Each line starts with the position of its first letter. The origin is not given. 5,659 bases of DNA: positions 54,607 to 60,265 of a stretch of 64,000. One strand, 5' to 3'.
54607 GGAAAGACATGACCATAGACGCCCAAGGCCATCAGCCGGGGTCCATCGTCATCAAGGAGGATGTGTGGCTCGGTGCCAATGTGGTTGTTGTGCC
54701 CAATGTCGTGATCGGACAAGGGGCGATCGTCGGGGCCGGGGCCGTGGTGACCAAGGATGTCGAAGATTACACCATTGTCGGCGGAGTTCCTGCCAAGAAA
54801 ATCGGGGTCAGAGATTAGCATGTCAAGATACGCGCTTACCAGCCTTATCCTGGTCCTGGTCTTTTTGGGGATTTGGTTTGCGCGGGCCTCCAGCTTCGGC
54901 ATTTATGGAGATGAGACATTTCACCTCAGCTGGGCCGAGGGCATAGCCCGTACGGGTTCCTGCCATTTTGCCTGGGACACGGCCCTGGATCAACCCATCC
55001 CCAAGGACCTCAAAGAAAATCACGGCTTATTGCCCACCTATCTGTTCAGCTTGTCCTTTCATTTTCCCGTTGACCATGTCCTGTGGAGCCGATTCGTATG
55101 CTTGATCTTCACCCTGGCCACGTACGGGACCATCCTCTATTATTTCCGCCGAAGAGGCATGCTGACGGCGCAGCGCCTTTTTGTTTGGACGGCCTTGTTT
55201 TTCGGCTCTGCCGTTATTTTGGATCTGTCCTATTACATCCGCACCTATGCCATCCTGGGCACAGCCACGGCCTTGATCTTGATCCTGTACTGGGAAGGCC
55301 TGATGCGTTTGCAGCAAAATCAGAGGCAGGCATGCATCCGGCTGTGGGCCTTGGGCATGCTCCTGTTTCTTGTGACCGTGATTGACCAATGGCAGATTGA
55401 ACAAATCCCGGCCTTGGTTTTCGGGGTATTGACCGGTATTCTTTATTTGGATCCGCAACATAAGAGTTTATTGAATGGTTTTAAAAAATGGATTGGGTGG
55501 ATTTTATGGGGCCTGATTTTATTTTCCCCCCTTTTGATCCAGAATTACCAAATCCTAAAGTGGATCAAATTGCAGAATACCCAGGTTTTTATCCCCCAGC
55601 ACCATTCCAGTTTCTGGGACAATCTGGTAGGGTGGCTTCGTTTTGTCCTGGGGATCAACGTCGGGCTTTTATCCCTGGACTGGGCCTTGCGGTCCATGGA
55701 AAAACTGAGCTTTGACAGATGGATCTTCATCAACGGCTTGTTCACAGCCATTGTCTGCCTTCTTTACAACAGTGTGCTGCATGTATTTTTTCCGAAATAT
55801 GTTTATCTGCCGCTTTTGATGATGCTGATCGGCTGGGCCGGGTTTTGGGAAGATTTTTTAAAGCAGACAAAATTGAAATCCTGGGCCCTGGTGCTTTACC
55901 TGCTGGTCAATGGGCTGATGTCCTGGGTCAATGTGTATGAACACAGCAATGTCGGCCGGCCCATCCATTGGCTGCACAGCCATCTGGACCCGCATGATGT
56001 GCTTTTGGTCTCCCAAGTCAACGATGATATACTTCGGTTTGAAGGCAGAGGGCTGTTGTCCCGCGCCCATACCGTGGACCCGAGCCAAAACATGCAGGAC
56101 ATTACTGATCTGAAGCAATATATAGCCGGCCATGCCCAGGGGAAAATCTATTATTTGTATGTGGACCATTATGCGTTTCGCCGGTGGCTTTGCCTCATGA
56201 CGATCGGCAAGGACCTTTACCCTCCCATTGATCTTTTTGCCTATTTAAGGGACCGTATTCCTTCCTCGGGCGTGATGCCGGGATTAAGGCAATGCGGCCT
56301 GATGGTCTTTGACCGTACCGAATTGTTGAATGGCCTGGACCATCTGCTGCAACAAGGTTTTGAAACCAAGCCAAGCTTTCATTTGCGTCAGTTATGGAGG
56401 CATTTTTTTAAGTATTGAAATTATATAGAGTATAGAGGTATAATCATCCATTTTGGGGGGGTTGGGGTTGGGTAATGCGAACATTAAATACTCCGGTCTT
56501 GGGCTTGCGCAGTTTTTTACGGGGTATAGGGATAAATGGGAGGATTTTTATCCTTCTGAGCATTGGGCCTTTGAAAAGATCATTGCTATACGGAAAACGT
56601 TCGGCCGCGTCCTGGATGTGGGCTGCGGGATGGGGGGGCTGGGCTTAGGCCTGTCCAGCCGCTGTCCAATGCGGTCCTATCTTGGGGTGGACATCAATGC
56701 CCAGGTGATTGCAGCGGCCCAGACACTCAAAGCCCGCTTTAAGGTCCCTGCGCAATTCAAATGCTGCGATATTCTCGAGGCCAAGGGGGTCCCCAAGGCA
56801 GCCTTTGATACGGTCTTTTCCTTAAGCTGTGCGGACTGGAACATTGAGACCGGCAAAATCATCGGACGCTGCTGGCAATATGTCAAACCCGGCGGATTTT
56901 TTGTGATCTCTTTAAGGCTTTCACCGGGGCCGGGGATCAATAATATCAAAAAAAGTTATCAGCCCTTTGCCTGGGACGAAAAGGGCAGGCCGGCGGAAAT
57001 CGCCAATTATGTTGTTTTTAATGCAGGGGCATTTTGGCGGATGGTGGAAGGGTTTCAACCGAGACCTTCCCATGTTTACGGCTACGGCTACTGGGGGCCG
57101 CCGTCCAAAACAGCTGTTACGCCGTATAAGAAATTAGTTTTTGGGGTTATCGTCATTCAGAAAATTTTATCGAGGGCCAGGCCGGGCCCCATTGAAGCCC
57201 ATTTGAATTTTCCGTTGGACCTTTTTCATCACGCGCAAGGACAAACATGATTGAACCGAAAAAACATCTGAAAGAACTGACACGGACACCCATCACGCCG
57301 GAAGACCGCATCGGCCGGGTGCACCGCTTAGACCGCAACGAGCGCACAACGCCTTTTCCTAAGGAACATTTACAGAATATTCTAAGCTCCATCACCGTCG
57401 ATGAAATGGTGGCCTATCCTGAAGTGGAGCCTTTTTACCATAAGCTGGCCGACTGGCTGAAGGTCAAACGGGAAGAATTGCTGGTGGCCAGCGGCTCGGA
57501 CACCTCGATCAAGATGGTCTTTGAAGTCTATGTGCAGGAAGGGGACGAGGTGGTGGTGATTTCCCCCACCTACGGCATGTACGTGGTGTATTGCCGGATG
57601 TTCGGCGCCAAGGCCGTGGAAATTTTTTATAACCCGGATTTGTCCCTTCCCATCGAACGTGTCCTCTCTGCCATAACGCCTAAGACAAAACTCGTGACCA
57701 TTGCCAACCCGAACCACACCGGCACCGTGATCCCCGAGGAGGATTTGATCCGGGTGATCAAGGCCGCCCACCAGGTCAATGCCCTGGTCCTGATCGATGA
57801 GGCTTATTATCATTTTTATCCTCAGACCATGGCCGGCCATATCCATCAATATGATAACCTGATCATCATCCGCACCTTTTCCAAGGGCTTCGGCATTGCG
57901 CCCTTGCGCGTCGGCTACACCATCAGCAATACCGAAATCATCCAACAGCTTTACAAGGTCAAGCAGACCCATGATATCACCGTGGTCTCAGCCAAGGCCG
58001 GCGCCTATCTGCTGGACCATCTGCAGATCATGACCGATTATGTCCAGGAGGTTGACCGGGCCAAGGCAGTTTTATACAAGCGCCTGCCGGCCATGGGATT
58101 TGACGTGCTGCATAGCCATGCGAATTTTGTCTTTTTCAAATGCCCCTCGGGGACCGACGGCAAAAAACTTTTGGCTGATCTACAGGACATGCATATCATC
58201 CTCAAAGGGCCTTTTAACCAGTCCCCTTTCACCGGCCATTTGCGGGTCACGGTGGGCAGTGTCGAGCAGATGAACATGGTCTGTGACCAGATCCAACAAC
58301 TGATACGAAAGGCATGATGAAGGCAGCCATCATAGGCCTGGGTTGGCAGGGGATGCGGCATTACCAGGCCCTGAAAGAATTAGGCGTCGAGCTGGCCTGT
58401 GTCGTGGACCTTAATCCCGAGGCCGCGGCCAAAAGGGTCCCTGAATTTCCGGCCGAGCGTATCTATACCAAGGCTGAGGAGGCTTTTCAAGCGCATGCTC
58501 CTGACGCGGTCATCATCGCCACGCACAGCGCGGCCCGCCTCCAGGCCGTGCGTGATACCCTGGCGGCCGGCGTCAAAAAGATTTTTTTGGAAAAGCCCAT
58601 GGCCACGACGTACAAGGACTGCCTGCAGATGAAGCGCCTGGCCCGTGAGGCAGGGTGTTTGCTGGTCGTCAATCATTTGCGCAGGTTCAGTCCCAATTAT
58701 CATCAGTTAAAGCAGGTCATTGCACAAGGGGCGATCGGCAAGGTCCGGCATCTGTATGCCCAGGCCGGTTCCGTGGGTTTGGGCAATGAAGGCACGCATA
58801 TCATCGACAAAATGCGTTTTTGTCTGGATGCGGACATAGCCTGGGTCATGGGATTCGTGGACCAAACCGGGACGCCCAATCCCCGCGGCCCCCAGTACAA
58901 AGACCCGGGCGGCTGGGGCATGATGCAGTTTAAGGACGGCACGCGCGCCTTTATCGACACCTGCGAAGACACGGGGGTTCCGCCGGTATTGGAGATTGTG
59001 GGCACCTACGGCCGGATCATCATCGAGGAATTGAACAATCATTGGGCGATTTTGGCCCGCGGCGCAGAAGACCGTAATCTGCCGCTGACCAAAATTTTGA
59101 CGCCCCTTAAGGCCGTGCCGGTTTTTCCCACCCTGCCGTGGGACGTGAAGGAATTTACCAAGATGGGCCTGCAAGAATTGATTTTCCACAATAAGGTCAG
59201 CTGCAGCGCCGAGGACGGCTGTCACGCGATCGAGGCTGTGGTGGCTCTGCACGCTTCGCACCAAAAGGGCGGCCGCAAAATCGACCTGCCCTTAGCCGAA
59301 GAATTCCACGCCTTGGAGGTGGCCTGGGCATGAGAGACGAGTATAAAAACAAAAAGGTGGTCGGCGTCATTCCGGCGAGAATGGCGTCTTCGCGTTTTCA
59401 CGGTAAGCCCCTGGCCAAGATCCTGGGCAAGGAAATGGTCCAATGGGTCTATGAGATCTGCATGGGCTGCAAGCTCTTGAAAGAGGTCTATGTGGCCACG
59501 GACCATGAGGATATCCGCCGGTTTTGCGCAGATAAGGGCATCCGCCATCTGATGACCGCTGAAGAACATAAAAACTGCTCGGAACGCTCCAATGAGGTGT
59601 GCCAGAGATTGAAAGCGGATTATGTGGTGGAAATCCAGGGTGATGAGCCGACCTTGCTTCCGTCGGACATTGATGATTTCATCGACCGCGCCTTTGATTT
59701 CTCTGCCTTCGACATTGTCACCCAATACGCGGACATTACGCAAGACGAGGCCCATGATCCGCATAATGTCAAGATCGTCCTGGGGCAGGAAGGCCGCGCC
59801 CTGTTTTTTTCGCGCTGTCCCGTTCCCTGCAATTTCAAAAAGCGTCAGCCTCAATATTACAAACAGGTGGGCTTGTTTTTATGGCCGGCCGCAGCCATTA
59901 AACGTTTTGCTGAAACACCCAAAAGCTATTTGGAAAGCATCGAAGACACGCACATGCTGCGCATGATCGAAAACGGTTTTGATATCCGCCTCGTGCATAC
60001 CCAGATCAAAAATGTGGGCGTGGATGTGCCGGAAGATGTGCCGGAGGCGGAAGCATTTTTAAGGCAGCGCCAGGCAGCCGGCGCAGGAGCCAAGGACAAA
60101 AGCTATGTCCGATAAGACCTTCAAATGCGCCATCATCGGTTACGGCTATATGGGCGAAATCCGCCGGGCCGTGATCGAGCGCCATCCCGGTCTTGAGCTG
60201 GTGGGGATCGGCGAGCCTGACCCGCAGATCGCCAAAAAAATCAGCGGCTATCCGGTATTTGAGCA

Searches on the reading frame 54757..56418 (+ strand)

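Call 10: search_protein_families(library=pfam, proteins=[window:54757-56418:+])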
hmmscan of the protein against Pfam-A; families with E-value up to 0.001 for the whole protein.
window:54757-56418:+ (553 aa): 0 families

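Call 20: search_protein_families(library=ncbifam, proteins=[window:54757-56418:+], max_evalue=0.00001)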
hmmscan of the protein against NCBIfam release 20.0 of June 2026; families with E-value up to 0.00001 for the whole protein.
window:54757-56418:+ (553 aa): 0 families

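Call 60: search_protein_families(library=pfam, proteins=[window:54757-56418:+], max_evalue=1)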
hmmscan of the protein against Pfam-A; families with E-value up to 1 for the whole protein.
window:54757-56418:+ (553 aa): 1 family
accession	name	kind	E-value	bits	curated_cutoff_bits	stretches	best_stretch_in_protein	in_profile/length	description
PF04018.18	VCA0040-like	-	0.038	14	26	1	196-257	163-224/246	Undecaprenyl phosphate translocase-like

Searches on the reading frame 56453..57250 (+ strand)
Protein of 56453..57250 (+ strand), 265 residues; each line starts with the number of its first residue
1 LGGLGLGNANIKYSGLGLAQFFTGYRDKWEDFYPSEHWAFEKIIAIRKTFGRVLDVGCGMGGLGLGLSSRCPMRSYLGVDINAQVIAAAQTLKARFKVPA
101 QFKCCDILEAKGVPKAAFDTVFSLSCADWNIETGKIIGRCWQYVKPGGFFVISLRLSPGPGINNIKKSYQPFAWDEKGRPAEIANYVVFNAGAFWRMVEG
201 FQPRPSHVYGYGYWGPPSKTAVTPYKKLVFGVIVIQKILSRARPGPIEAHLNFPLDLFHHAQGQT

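Call 10: search_protein_families(library=pfam, proteins=[window:56453-57250:+])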
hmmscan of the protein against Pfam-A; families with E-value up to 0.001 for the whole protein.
window:56453-57250:+ (265 aa): 9 families
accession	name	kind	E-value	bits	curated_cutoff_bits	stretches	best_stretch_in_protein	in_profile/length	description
PF13649.12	Methyltransf_25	-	2.9e-13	50.8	27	1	53-148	1-97/97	Methyltransferase domain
PF08241.18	Methyltransf_11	-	1.4e-12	48.5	21.2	1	54-152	1-95/95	Methyltransferase domain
PF13847.12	Methyltransf_31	-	5.8e-11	42.7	27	1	52-153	6-110/145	Methyltransferase domain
PF08242.18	Methyltransf_12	-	4.7e-10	40.5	30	1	54-150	1-98/98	Methyltransferase domain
PF05175.20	MTS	-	1.3e-07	31.8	23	1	49-121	31-102/170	Methyltransferase small domain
PF13489.12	Methyltransf_23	-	2.9e-06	27.5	27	1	44-159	17-123/164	Methyltransferase domain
PF02390.23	Methyltransf_4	-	0.00015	21.8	24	1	53-90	5-42/173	Putative methyltransferase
PF06325.19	PrmA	-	0.00024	21.1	22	1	47-153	159-259/296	Ribosomal protein L11 methyltransferase (PrmA)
PF00891.24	Methyltransf_2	-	0.00041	20.2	22.3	0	49-152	62-164/210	O-methyltransferase domain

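Call 20: search_protein_families(library=ncbifam, proteins=[window:56453-57250:+], max_evalue=0.00001)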
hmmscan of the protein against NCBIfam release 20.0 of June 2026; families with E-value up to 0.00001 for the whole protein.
window:56453-57250:+ (265 aa): 7 families
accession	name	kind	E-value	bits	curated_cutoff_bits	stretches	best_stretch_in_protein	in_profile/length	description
TIGR01983.1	UbiG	equivalog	6.9e-11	41.9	102.95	1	52-153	52-152/228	bifunctional 2-polyprenyl-6-hydroxyphenol methylase/3-demethylubiquinol 3-O-methyltransferase UbiG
TIGR02072.1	BioC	equivalog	1.5e-10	41.3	184.95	1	50-153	33-133/244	malonyl-ACP O-methyltransferase BioC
NF043040.1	corrin_prot_MT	hypoth_equivalog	1.1e-07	31.5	180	1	49-159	41-154/216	corrinoid protein-associated methyltransferase CpaM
NF040539.1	AST_met_ArsM_2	exception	2e-06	27.9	240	1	25-166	32-177/262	putative arsinothricin biosynthesis methyltransferase ArsM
TIGR03534.1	RF_mod_PrmC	equivalog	2.6e-06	27.1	199.1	1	48-122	87-161/253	peptide chain release factor N(5)-glutamine methyltransferase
NF000466.2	16S_rRNA_Rmt_gen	equivalog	3.5e-06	26.6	250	1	40-122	98-177/254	Rmt family 16S rRNA (guanine(1405)-N(7))-methyltransferase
TIGR02469.1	CbiT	equivalog_domain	6.8e-06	26.4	78.3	1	47-153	18-121/124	precorrin-6Y C5,15-methyltransferase (decarboxylating) subunit CbiT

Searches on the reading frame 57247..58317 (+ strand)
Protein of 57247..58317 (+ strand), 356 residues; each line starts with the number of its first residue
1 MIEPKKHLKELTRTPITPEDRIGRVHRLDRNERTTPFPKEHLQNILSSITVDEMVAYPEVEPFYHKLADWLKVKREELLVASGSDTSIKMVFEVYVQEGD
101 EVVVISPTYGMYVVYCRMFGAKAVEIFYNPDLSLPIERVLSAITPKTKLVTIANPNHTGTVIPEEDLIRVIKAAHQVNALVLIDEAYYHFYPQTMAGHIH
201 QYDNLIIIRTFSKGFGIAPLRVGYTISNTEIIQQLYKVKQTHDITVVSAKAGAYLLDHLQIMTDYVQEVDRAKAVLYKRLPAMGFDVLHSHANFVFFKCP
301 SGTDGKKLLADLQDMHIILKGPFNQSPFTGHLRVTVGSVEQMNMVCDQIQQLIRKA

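Call 10: search_protein_families(library=pfam, proteins=[window:57247-58317:+])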
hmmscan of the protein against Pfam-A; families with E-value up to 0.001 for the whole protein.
window:57247-58317:+ (356 aa): 3 families
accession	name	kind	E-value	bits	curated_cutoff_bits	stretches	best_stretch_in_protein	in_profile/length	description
PF00155.27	Aminotran_1_2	-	1.2e-47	163.3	19.7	1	60-349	44-361/361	Aminotransferase class I and II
PF00266.25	Aminotran_5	-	9.7e-11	41.7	21.5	1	43-186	28-177/371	Aminotransferase class-V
PF01053.26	Cys_Met_Meta_PP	-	1.4e-07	30.9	27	1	75-187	68-176/381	Cys/Met metabolism PLP-dependent enzyme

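Call 20: search_protein_families(library=ncbifam, proteins=[window:57247-58317:+], max_evalue=0.00001)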
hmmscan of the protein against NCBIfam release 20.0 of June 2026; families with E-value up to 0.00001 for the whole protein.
window:57247-58317:+ (356 aa): 65 families (the best 25 are shown)
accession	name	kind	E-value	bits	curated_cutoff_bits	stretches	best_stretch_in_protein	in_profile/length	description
TIGR01141.1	hisC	equivalog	6.5e-74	248.9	276.55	1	25-351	22-348/349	histidinol-phosphate transaminase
NF002878.0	PRK03321.1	subfamily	6.5e-50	169.8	374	1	50-352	47-348/352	histidinol-phosphate transaminase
NF003496.0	PRK05166.1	equivalog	7.8e-46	156.5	540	1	19-351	32-368/373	histidinol-phosphate transaminase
NF002726.0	PRK02610.1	equivalog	2.3e-43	148.5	391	1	20-355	25-371/374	histidinol-phosphate transaminase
NF002877.0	PRK03317.1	equivalog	1.7e-42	145.6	409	1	26-354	34-368/374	histidinol-phosphate transaminase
TIGR01140.1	L_thr_O3P_dcar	equivalog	9e-40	136.8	290.55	1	46-321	34-301/331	threonine-phosphate decarboxylase CobD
NF041364.1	GntC_guanitoxin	equivalog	2.3e-39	135.3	415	1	71-339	56-342/356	guanitoxin biosynthesis PLP-dependent (S)-gamma-hydroxy-L-arginine cyclodehydratase GntC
NF006580.0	PRK09105.1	subfamily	2.7e-38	131.8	444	1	27-354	50-372/375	pyridoxal phosphate-dependent aminotransferase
NF006014.0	PRK08153.1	equivalog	5.4e-36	124.2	510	1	54-355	64-366/370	pyridoxal phosphate-dependent aminotransferase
NF051461.1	pyoverd_PtaA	equivalog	2.4e-31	108.8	500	1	40-345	51-352/359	pyoverdine biosynthesis transaminase PtaA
NF041091.1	asp_aminotase_Arch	equivalog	1.8e-28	99.5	550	1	71-351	83-373/376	aspartate aminotransferase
NF005305.0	PRK06836.1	equivalog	2e-28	99.7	376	1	71-336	94-373/396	pyridoxal phosphate-dependent aminotransferase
NF004770.0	PRK06108.1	subfamily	1.8e-25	89.6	422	1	72-312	93-348/396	pyridoxal phosphate-dependent aminotransferase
NF005744.0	PRK07568.1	subfamily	1e-24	87.1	389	1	63-272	78-293/398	pyridoxal phosphate-dependent aminotransferase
NF006488.0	PRK08912.1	equivalog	2.3e-24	86.1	498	1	75-295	87-317/387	aminotransferase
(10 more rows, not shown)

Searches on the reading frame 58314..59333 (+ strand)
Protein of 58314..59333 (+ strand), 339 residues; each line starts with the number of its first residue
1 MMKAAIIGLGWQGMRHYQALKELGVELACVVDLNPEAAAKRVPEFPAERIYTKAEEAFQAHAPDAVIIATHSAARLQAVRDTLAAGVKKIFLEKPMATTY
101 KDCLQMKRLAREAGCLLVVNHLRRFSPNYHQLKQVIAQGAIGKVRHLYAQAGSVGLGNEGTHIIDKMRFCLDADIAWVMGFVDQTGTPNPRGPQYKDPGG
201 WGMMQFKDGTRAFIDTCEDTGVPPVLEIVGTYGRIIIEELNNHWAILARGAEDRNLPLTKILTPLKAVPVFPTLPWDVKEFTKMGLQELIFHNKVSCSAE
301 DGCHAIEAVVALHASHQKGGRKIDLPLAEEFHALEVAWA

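Call 10: search_protein_families(library=pfam, proteins=[window:58314-59333:+])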
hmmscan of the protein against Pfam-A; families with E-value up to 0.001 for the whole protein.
window:58314-59333:+ (339 aa): 3 families
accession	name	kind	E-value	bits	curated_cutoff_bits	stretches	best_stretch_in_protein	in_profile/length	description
PF01408.29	GFO_IDH_MocA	-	1.3e-20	74.7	24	1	3-121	2-120/120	Oxidoreductase family, NAD-binding Rossmann fold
PF22725.1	GFO_IDH_MocA_C3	-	4.8e-09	36.7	27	1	150-235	40-123/124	GFO/IDH/MocA C-terminal domain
PF02629.25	CoA_binding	-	7.9e-05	23.8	22.3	1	3-91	5-92/97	CoA binding domain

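Call 20: search_protein_families(library=ncbifam, proteins=[window:58314-59333:+], max_evalue=0.00001)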
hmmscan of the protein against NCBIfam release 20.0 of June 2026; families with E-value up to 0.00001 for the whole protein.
window:58314-59333:+ (339 aa): 9 families
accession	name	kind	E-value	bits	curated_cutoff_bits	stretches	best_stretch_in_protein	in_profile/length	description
TIGR04380.1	myo_inos_iolG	equivalog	3.1e-26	92.1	355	1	1-238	1-253/330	inositol 2-dehydrogenase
NF040723.1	UDP-GlcNAcDh_Arch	equivalog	5.3e-18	65.6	450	1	2-150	1-147/302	UDP-N-acetylglucosamine 3-dehydrogenase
NF052679.1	InsChiInosDhIolG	equivalog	2.4e-17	63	540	1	2-144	3-148/343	bifunctional inositol 2-dehydrogenase/D-chiro-inositol 1-dehydrogenase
NF041392.1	XylDh_Gfo6_Halo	equivalog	4e-13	48.9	350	1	3-150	18-169/350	D-xylose 1-dehydrogenase Gfo6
NF008607.0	PRK11579.1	subfamily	3.1e-12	46.1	330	1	5-147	8-148/346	oxidoreductase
NF058563.1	BT_2159_fam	equivalog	5.1e-12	45.5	650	1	3-145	2-144/350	disaccharide 3-dehydrogenase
NF052479.1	LevoglcsnDh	equivalog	2.9e-10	39.4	650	1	25-147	36-157/386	levoglucosan dehydrogenase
NF007574.0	PRK10206.1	equivalog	1.8e-07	30.5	352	1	52-145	55-147/345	oxidoreductase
NF058561.1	BT_2158_fam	equivalog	3.3e-06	26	750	1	4-149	38-182/487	glycoside 3-dehydrogenase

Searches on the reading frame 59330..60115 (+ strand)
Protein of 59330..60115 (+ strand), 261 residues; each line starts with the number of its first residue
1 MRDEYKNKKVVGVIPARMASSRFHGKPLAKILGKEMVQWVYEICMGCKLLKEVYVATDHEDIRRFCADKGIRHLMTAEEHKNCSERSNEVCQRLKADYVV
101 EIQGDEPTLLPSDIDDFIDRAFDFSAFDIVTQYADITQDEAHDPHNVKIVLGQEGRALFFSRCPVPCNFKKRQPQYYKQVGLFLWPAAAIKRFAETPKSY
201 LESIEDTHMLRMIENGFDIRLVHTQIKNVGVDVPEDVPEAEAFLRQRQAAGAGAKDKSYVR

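Call 10: search_protein_families(library=pfam, proteins=[window:59330-60115:+])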
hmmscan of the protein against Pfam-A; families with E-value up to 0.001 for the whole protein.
window:59330-60115:+ (261 aa): 2 families
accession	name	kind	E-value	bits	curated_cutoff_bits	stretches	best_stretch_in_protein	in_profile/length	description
PF02348.25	CTP_transf_3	-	1.1e-40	140.1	22.6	1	12-219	2-217/217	Cytidylyltransferase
PF12804.13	NTP_transf_3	-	2.5e-07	31.4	27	1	20-121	9-111/160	MobA-like NTP transferase domain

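Call 20: search_protein_families(library=ncbifam, proteins=[window:59330-60115:+], max_evalue=0.00001)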
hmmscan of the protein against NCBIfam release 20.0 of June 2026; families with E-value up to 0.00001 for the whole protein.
window:59330-60115:+ (261 aa): 5 families
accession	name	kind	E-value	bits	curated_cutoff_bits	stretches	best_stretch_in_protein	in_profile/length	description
NF003952.0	PRK05450.1-5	subfamily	2e-73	246.6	193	1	9-247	2-248/250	3-deoxy-manno-octulosonate cytidylyltransferase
NF009905.0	PRK13368.1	subfamily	2.4e-73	246.5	255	1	9-248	2-242/243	3-deoxy-manno-octulosonate cytidylyltransferase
NF003950.0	PRK05450.1-3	subfamily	8.8e-60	202.1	234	1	9-248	2-246/248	3-deoxy-manno-octulosonate cytidylyltransferase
NF003948.0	PRK05450.1-1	equivalog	2.3e-45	154.8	281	1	7-247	3-246/248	3-deoxy-manno-octulosonate cytidylyltransferase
TIGR00466.1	kdsB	equivalog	8.4e-38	130.1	155.2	1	13-237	6-240/241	3-deoxy-manno-octulosonate cytidylyltransferase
